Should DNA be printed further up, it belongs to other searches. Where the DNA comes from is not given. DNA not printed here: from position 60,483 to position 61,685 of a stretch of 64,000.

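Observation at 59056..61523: ACP-dehydratase didomain protein paired with a FabB-like ketosynthase: candidate dedicated fatty-acid tailoring module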

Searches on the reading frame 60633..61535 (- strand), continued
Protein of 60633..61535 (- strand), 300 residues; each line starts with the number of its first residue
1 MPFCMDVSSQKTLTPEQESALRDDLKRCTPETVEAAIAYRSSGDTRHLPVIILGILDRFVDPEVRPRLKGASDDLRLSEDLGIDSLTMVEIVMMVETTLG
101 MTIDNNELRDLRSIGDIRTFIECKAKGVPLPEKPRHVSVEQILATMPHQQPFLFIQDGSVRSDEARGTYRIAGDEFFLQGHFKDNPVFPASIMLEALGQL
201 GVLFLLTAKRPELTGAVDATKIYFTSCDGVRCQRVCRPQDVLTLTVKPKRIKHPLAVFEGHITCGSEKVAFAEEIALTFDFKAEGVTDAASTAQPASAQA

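Call 10: find_related_loci(query=A1, collection=genome_contigs, flank=10000)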
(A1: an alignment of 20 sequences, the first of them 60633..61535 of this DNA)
Query A1 (300 aa) in genome_contigs; peptide patterns used: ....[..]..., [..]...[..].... (x = any residue, [..] = any of these).
599 stretches matched a pattern (row limit reached: there are more); 564 encode a relative of the query (tblastn E <= 1e-3); the best 80 are kept; 80 distinct loci.
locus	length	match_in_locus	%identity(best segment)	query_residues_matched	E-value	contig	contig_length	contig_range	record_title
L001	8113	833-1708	66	5-298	4e-129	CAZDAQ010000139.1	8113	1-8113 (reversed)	MAG TPA_asm: uncultured Opitutales bacterium isolate binchicken_co241_77 genome assembly, contig: NODE_9521_length_8113_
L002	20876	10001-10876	61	5-298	4e-127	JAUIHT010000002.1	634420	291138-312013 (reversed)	MAG: Verrucomicrobiia bacterium isolate Co_bin.226 NODE_67_length_634420_cov_1.931043, whole genome shotgun sequence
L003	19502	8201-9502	62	1-298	5e-123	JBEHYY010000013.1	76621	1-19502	MAG: Verrucomicrobiota bacterium isolate ESF1.bin.77 NODE_387_length_76621_cov_6.340307, whole genome shotgun sequence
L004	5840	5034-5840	67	13-281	6e-121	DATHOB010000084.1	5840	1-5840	MAG TPA_asm: Opitutales bacterium isolate SMAG_U12673 k141_2692050, whole genome shotgun sequence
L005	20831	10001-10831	61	8-284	6e-115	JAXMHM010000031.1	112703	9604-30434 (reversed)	MAG: Opitutaceae bacterium isolate STL-VER4 C2.164.fa-31, whole genome shotgun sequence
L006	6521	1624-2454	61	8-284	2e-114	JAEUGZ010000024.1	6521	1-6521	MAG: Opitutaceae bacterium isolate new MAG-4 k141_2145931, whole genome shotgun sequence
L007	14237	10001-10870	57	8-297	6e-114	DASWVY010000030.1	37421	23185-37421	MAG TPA_asm: Opitutaceae bacterium isolate SMAG_U3642 k141_671784, whole genome shotgun sequence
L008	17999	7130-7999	57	8-297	1e-113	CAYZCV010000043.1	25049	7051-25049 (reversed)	MAG TPA_asm: uncultured Opitutus sp. isolate binchicken_co214_120 genome assembly, contig: NODE_1824_length_25049_cov_8.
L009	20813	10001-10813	61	11-281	7e-113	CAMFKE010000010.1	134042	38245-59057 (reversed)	MAG: uncultured Opitutae bacterium isolate SRR12456167_bin.5_metaWRAP_v1.3_MAG genome assembly, contig: ERZ12289971.73,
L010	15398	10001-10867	58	11-300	8e-113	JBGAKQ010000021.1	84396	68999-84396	MAG: Lacunisphaera sp. isolate MAG_AAO_H125.9 AAOH125-9_opera_contig_987, whole genome shotgun sequence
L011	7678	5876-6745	57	11-300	5e-112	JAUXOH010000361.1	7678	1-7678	MAG: Candidatus Didemnitutus sp. isolate C1_metabat.bin.7 C1_k141_80597, whole genome shotgun sequence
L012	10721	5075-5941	58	11-300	1e-111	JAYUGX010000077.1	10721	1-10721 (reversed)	MAG: Lacunisphaera sp. isolate GFS_8284 GFS_8284_76, whole genome shotgun sequence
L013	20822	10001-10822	61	11-284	1e-111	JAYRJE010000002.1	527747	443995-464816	MAG: Candidatus Didemnitutus sp. isolate SZ_szas3bin.11 NODE_17_length_527747_cov_6.8343, whole genome shotgun sequence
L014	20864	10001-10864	56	8-300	1e-111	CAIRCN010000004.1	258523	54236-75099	MAG: uncultured Opitutae bacterium isolate Umea2_bin-1112 genome assembly, contig: bin-1112:04/87, whole genome shotgun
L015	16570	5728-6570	59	11-291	8e-112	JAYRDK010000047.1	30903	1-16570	MAG: Lacunisphaera sp. isolate SH_SHASGE1bin.35 NODE_1082_length_30903_cov_4.538959, whole genome shotgun sequence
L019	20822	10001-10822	60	11-284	2e-111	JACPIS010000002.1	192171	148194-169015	MAG: Opitutia bacterium isolate NC_groundwater_447_Ag_B-0.1um_66_19 GD18-4_B1_scaffold_122595, whole genome shotgun sequ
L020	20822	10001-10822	61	11-284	1e-111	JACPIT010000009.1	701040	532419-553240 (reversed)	MAG: Opitutia bacterium isolate NC_groundwater_448_Ag_B-0.1um_66_33 GD18-4_B1_scaffold_608478, whole genome shotgun sequ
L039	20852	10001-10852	58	13-296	8e-110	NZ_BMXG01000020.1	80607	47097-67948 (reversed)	Cerasicoccus arenae strain KCTC 12870 sequence20, whole genome shotgun sequence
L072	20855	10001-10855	53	1-285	1e-107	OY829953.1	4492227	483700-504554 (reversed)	MAG: Opitutales bacterium isolate cf0dc631-26ae-4be7-9546-4b6096dd6533 genome assembly, chromosome: 1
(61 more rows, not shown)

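Call 14: search_protein_families(library=pfam, proteins=[L020:8648-9802:-, L020:6571-7917:-, L020:13170-14414:+, L020:14538-15917:+, L020:16015-17097:+, L020:17200-18549:+, L039:8758-9912:-, L039:7231-8748:-, L039:12236-13849:+, L039:14156-14866:+], max_evalue=0.001)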
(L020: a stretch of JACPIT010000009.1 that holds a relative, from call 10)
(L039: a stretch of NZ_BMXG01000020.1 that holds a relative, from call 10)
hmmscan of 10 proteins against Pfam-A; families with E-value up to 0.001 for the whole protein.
L020:8648-9802:- (384 aa): 6 families
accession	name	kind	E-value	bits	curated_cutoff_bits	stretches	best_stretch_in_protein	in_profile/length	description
PF00534.26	Glycos_transf_1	-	5.3e-35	120.9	26.4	1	193-360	10-171/172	Glycosyl transferases group 1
PF13692.12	Glyco_trans_1_4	-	3.2e-30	105.7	27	1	200-347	3-142/142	Glycosyl transferases group 1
PF13439.12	Glyco_transf_4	-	1.2e-14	55.2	28.5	1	21-176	2-162/170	Glycosyltransferase Family 4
PF13579.12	Glyco_trans_4_4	-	2.9e-13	50.9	29.7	1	21-177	1-156/158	Glycosyl transferase 4-like domain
PF20706.3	GT4-conflict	-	2.4e-10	40.4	26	1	141-371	140-382/385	Family 4 Glycosyltransferase in conflict systems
PF13524.12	Glyco_trans_1_2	-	2.7e-07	31.1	25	1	247-371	27-139/144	Glycosyl transferase-like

L020:6571-7917:- (448 aa): 0 families

L020:13170-14414:+ (414 aa): 2 families
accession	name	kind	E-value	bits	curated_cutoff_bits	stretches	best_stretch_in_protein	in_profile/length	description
PF04101.22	Glyco_tran_28_C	-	6.1e-05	23.6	22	1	240-311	29-96/166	Glycosyltransferase family 28 C-terminal domain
PF00534.26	Glycos_transf_1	-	0.00062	19.8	26.4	0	226-362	30-167/172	Glycosyl transferases group 1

L020:14538-15917:+ (459 aa): 5 families
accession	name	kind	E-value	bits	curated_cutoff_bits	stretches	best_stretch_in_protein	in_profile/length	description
PF00534.26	Glycos_transf_1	-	1.4e-22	80.5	26.4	1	263-434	6-172/172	Glycosyl transferases group 1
PF13692.12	Glyco_trans_1_4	-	6.6e-20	72.2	27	1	274-419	3-141/142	Glycosyl transferases group 1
PF13439.12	Glyco_transf_4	-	3.4e-10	40.7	28.5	1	82-256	13-165/170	Glycosyltransferase Family 4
PF13579.12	Glyco_trans_4_4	-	2.4e-06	28.4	29.7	1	74-256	4-158/158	Glycosyl transferase 4-like domain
PF13524.12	Glyco_trans_1_2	-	2e-05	25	25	1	305-449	16-143/144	Glycosyl transferase-like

L020:16015-17097:+ (360 aa): 3 families
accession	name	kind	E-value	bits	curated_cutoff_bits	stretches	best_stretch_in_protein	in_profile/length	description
PF00534.26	Glycos_transf_1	-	1.9e-15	57.3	26.4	1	188-340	18-169/172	Glycosyl transferases group 1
PF13692.12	Glyco_trans_1_4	-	5.3e-15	56.3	27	1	187-328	3-141/142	Glycosyl transferases group 1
PF20706.3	GT4-conflict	-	3.7e-09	36.5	26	1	119-354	134-384/385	Family 4 Glycosyltransferase in conflict systems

L020:17200-18549:+ (449 aa): 0 families

L039:8758-9912:- (384 aa): 1 family
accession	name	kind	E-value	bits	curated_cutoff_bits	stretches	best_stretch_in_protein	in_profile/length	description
PF09721.15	Exosortase_EpsH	-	5.4e-37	128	25.7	1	68-356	11-253/254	Transmembrane exosortase (Exosortase_EpsH)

L039:7231-8748:- (505 aa): 5 families
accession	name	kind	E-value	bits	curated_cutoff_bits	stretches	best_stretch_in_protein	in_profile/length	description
PF08323.17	Glyco_transf_5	-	1.5e-70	238.1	22.7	1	7-242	1-238/239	Starch synthase catalytic domain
PF00534.26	Glycos_transf_1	-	3.2e-11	43.5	26.4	1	297-436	13-148/172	Glycosyl transferases group 1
PF13692.12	Glyco_trans_1_4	-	5.5e-10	40.1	27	1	301-416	3-118/142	Glycosyl transferases group 1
PF13439.12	Glyco_transf_4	-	1.9e-07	31.7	28.5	1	21-229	1-149/170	Glycosyltransferase Family 4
PF13579.12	Glyco_trans_4_4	-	2e-06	28.7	29.7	1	22-228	1-142/158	Glycosyl transferase 4-like domain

L039:12236-13849:+ (537 aa): 0 families

L039:14156-14866:+ (236 aa): 1 family
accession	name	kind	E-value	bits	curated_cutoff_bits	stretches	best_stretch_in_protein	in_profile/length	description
PF02586.19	SRAP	-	2e-73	246.9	27.1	1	1-211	1-214/214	SOS response associated peptidase (SRAP)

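Call 27: search_protein_families(library=pfam, proteins=[L005:12229-13257:+, L005:13261-14490:+, L007:8091-8534:-, L007:6820-8094:+, L005:19431-20699:-, L010:5301-6347:-, L008:3426-4046:+, L005:18185-19582:-, L011:2-1141:+, L019:8186-8749:+], max_evalue=0.001)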
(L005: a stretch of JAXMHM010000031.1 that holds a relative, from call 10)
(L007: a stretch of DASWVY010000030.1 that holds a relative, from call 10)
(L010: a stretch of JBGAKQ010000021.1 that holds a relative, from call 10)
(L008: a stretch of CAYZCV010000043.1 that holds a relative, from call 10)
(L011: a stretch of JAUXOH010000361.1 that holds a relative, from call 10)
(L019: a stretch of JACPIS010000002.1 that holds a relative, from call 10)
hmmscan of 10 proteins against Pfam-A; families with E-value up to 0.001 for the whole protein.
L005:12229-13257:+ (342 aa): 5 families
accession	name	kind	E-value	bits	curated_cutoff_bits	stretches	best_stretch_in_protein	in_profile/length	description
PF00106.31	adh_short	-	9.2e-29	100.8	26.6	1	75-261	2-190/195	short chain dehydrogenase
PF13561.12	adh_short_C2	-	7.7e-16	58.8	27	1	80-261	1-184/236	Enoyl-(Acyl carrier protein) reductase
PF08659.16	KR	-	4.8e-07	30.3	22.6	1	75-247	2-174/180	KR domain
PF01370.27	Epimerase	-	5.7e-07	29.6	20.9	1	77-230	2-152/240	NAD dependent epimerase/dehydratase family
PF13460.12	NAD_binding_10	-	0.00021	21.6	27.2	1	80-140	1-62/184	NAD(P)H-binding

L005:13261-14490:+ (409 aa): 2 families
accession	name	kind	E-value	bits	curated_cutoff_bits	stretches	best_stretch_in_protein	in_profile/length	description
PF04101.22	Glyco_tran_28_C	-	2.7e-06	27.9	22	1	216-309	2-95/166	Glycosyltransferase family 28 C-terminal domain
PF06925.17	MGDG_synth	-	0.00055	20.5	25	0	32-182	16-166/169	Monogalactosyldiacylglycerol (MGDG) synthase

L007:8091-8534:- (147 aa): 2 families
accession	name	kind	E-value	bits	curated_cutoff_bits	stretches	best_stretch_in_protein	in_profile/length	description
PF13279.12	4HBT_2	-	5.1e-16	59.7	25.5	1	22-138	1-120/122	Thioesterase-like superfamily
PF03061.28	4HBT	-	1.2e-09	38.8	20.6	1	30-92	1-56/79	Thioesterase superfamily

L007:6820-8094:+ (424 aa): 7 families
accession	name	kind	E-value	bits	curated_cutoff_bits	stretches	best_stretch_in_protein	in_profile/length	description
PF13484.11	Fer4_16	-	3.5e-23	82.6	30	1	242-305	2-66/66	4Fe-4S double cluster binding domain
PF08331.15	QueG_DUF1730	-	6.5e-15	55.2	25.1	1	103-178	1-77/77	Epoxyqueuosine reductase QueG, DUF1730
PF12838.12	Fer4_7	-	1.8e-05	25.5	27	1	242-305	2-51/52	4Fe-4S dicluster domain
PF00037.32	Fer4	-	0.0001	22.4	21.1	0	241-257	7-23/24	4Fe-4S binding domain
PF13237.11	Fer4_10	-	0.00012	22.4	25.5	0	241-254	8-21/53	4Fe-4S dicluster domain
PF25160.1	LdpA_Fe-S-bd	-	0.00039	20.6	27.6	0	291-309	27-45/49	LdpA Fe-S cluster-binding domain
PF13646.12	HEAT_2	-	0.00056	20.6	27.7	0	357-407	18-68/88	HEAT repeats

L005:19431-20699:- (422 aa): 3 families
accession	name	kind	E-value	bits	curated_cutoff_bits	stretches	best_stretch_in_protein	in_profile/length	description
PF00534.26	Glycos_transf_1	-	2.1e-21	76.6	26.4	1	230-396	6-171/172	Glycosyl transferases group 1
PF13692.12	Glyco_trans_1_4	-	1.3e-19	71.3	27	1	240-382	2-141/142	Glycosyl transferases group 1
PF20706.3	GT4-conflict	-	1.5e-09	37.8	26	1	211-354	168-317/385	Family 4 Glycosyltransferase in conflict systems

L010:5301-6347:- (348 aa): 1 family
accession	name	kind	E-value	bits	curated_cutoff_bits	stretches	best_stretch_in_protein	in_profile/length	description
PF01212.27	Beta_elim_lyase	-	1.3e-53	182.6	27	1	9-298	2-283/288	Beta-eliminating lyase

L008:3426-4046:+ (206 aa): 4 families
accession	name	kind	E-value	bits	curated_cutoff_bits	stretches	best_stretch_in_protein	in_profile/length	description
PF01202.28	SKI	-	8.4e-42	143.4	22.1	1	34-188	1-156/159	Shikimate kinase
PF13671.12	AAA_33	-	1.4e-06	29.2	27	1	29-70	3-44/143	AAA domain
PF00004.35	AAA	-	5.5e-05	24.1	21.2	1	28-80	1-46/131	ATPase family associated with various cellular activities (AAA)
PF13238.12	AAA_18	-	7.9e-05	23.6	29.4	1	30-138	3-111/128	AAA domain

L005:18185-19582:- (465 aa): 2 families
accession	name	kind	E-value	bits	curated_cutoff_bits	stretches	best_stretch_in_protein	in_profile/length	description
PF00155.27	Aminotran_1_2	-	3.6e-46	158.4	19.7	1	117-455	2-358/361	Aminotransferase class I and II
PF01053.26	Cys_Met_Meta_PP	-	7.5e-06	25.2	27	1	165-328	56-210/381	Cys/Met metabolism PLP-dependent enzyme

L011:2-1141:+ (379 aa): 1 family
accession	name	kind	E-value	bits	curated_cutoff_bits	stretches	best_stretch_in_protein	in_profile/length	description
PF00254.34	FKBP_C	-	1.3e-23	83.5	21.1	1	273-364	5-93/94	FKBP-type peptidyl-prolyl cis-trans isomerase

L019:8186-8749:+ (187 aa): 0 families

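Call 28: search_protein_representatives(protein=window:60633-61535:-)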
Query: 300 residues. Proteins with E-value up to 0.001 (for the whole library): 2715; up to 1e-10: 358; up to 1e-30: 49. The best 150 are listed.
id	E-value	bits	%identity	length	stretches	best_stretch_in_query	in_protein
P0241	2.3e-100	352.0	56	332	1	7-298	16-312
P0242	4.6e-98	344.4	53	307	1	8-297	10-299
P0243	7.1e-78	278.2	48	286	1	14-281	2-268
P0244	3.5e-73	262.8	58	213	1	11-207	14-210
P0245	7.9e-70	251.8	51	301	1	47-285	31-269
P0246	9.3e-68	245.0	45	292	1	11-283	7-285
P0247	2.2e-61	224.1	51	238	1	93-283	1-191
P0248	2.6e-61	223.9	42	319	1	12-282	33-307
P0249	9.1e-59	215.5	52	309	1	38-235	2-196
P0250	9.3e-58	212.2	54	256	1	11-190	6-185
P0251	1.6e-57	211.4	59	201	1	137-292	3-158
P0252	1.8e-56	208.0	41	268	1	24-281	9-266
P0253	1.3e-55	205.2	39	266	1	23-281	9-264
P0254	1.9e-54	201.3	53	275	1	88-286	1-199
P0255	1.6e-52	195.1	56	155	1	132-281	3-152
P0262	5.2e-47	176.9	36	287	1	13-279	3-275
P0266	3.2e-44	167.8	34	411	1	16-276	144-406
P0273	1.4e-38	149.2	46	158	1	139-280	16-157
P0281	1.4e-34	136.2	45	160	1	132-281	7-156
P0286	1.4e-32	129.6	45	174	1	138-280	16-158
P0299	3.0e-29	118.6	49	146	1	6-125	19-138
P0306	7.5e-28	114.1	49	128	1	18-125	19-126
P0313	1.6e-27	112.9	43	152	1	140-281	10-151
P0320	5.6e-26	107.9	42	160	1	140-280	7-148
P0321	8.8e-26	107.3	43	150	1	133-280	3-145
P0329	6.9e-25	104.3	42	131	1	11-128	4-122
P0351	4.2e-23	98.5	39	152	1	143-280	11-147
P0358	1.5e-22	96.7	37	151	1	141-282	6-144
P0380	3.4e-21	92.2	38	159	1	144-280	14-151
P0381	3.9e-21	92.0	39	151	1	143-271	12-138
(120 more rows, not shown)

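Call 30: list_cluster_members(proteins=[P0299, P0306, P0329, P0255, P0273, P0313, P0266, P0262, P0253, P0248])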
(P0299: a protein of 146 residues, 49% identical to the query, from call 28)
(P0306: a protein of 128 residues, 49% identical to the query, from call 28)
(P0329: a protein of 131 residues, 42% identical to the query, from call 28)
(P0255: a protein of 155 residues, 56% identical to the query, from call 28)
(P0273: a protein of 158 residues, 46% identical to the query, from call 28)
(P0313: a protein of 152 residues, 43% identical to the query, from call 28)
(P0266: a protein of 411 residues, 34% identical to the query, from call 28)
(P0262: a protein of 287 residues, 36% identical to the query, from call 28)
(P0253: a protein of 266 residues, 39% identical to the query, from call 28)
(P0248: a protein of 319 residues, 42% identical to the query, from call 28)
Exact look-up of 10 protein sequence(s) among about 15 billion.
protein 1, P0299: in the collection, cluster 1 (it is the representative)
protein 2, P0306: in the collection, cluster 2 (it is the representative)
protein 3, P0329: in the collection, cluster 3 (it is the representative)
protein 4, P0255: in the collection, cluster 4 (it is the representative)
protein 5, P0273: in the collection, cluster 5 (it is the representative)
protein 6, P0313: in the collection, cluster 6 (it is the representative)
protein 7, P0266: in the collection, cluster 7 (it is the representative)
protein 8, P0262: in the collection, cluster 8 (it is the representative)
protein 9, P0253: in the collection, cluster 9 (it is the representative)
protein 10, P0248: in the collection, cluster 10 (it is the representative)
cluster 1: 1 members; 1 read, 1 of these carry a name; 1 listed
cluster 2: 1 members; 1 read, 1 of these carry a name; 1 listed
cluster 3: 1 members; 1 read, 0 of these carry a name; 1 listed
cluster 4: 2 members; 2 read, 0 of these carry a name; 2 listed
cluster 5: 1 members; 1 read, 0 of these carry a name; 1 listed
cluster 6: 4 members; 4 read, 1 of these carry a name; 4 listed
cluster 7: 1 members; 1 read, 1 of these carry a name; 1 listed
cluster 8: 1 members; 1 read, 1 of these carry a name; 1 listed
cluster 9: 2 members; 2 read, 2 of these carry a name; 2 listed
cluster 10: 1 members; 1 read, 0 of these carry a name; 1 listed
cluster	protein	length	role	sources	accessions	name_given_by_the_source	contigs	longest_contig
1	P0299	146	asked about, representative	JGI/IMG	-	3-hydroxyacyl-[acyl-carrier-protein] dehydratase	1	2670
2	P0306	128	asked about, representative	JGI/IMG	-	acyl carrier protein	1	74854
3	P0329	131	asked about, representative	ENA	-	-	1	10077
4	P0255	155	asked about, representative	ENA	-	-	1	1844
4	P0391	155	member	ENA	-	-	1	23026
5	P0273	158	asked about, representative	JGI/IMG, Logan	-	-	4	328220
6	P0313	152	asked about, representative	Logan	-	-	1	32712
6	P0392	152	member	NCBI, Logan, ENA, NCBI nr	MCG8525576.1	MAG: hypothetical protein MI748_04290 [Opitutales bacterium] | hypothetical protein [Opitutales bacterium]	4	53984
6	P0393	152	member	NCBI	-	-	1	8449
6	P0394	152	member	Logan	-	-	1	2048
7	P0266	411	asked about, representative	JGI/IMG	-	3-hydroxyacyl-[acyl-carrier-protein] dehydratase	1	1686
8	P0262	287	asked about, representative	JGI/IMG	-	acyl carrier protein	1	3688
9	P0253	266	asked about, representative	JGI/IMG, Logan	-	3-hydroxyacyl-[acyl-carrier-protein] dehydratase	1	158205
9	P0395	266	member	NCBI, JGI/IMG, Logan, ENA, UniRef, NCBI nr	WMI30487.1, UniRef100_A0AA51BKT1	MAG: phosphopantetheine-binding protein [Candidatus Organicella extenuata] | Phosphopantetheine-binding protein n=1 Tax=Candidatus Organicella extenuata TaxID=2841811 ...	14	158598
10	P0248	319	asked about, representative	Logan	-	-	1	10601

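Call 31: predict_structure(alignment_id=A1)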
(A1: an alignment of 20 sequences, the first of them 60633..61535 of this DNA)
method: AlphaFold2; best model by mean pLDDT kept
length: 300 residues; sequences in the alignment: 20
mean_pLDDT: 83.2   pTM: 0.60
mean pLDDT of the five models: 83.2, 82.4, 81.6, 80.6, 80.2
residues with pLDDT >= 90: 123; 70-90: 137; 50-70: 16; < 50: 24
segments of 3 or more residues with pLDDT < 50: 1-9, 286-300
pLDDT, mean of each block of 10 residues (from residue 1): 41 83 92 93 89 92 81 79 88 89 79 86 84 81 85 87 92 68 72 92 93 91 94 88 95 97 92 97 61 36
secondary structure, 60 per line:
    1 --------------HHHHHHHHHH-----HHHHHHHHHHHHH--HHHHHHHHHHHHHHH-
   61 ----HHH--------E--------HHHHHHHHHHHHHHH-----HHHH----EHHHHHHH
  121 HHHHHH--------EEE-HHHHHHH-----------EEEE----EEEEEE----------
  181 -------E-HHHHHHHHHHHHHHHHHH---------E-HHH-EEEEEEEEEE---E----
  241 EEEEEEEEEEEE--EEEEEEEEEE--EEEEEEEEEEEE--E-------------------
elements in order: H15-24 H30-42 H45-59 H85-99 H105-108 H114-126 E135-137 H139-145 E157-160 E165-170 H190-207 E223-232 E241-252 E255-264 E267-278
